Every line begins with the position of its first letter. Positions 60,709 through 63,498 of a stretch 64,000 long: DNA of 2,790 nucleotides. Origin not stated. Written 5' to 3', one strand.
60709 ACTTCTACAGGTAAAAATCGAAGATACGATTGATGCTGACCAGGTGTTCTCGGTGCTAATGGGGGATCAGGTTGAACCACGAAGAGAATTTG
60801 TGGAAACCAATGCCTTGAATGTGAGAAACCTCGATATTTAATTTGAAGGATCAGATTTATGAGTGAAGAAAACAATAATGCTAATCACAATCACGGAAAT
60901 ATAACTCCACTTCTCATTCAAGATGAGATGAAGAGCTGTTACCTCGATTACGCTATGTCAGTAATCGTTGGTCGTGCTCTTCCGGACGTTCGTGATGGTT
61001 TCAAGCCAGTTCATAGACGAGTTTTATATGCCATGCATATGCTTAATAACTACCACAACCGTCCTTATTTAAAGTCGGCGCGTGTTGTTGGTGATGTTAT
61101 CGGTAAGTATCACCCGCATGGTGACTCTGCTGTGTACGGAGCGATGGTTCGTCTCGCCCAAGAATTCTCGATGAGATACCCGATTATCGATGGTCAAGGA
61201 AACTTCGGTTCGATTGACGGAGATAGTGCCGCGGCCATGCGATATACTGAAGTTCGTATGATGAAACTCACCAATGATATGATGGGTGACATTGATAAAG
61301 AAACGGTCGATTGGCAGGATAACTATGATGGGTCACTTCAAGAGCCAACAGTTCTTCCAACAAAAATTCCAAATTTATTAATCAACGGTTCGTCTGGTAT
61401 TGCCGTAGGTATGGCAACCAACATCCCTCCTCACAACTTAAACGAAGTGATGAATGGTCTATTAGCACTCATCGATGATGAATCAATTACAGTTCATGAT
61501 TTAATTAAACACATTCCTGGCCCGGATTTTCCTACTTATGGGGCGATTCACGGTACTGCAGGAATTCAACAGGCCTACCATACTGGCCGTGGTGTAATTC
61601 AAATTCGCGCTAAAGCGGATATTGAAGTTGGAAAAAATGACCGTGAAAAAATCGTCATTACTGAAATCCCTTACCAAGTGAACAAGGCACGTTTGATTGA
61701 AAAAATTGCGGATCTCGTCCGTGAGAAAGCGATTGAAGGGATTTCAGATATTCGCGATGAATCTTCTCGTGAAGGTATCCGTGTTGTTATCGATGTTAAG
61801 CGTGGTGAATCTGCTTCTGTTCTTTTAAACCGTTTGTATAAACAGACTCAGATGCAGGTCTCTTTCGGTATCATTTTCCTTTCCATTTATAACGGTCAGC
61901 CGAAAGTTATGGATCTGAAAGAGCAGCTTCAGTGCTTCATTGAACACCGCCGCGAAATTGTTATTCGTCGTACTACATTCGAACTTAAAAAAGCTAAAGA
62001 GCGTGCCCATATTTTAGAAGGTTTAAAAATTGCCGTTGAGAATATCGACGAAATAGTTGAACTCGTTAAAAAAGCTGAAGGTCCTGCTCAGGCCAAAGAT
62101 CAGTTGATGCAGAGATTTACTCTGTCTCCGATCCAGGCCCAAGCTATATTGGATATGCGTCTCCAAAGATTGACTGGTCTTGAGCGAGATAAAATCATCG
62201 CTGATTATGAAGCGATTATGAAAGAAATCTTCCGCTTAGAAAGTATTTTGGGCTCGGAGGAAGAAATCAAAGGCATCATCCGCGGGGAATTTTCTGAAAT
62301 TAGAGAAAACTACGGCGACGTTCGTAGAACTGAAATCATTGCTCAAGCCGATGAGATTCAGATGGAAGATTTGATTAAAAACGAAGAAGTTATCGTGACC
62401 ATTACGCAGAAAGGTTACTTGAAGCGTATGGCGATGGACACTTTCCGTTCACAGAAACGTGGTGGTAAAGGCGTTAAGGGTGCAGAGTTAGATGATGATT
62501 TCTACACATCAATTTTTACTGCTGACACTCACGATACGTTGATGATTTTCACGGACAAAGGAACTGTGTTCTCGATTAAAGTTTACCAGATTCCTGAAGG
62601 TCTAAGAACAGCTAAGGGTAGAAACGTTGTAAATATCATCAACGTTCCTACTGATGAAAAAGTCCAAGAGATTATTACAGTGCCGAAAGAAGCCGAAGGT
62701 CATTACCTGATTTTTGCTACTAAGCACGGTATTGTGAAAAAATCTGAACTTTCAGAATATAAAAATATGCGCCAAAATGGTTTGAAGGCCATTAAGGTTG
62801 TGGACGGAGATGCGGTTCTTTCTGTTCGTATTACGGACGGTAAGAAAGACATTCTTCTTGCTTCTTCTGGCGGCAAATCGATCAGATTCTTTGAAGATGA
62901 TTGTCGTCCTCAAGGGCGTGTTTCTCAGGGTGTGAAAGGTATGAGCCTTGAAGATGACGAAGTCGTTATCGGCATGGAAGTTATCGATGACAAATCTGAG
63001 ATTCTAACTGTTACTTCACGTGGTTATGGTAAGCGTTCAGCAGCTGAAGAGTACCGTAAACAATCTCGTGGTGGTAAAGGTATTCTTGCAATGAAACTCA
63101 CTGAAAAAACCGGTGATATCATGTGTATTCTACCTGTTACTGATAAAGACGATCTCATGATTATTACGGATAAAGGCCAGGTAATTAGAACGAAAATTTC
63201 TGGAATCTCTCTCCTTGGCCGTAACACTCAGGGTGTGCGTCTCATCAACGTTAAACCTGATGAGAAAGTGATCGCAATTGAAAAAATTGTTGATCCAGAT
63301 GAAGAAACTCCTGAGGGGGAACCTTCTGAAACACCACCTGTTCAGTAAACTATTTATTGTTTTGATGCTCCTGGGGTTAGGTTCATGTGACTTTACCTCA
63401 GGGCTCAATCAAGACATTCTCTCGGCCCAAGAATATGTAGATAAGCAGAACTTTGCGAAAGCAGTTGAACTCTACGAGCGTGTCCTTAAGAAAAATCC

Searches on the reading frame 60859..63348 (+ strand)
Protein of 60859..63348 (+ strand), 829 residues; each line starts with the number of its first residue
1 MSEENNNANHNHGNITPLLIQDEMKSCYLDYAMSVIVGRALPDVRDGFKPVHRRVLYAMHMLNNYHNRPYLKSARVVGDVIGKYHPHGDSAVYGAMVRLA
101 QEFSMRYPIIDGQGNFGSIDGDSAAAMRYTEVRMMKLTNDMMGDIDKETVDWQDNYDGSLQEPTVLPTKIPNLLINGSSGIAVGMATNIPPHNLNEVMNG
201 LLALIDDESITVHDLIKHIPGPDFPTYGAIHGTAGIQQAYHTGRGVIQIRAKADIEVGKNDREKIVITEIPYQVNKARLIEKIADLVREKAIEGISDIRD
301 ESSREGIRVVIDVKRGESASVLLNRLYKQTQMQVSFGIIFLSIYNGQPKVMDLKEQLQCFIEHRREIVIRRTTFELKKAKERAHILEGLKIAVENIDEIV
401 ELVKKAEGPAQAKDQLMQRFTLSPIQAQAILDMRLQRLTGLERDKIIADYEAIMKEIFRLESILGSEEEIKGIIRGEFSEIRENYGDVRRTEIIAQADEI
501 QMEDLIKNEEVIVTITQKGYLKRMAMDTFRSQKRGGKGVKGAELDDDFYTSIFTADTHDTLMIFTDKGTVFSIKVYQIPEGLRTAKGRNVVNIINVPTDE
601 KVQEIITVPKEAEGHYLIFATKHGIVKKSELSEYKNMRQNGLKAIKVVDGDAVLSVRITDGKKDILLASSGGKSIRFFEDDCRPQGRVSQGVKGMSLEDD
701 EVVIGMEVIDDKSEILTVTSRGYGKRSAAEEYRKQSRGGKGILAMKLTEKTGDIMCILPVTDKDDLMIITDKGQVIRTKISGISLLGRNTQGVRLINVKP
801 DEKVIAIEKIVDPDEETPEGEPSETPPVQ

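Call 36: find_encoding_contigs(protein=window:60859-63348:+, flank=10000, max_places=3)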
Protein window:60859-63348:+ (829 aa): no gene with exactly this product is on record in the collection.
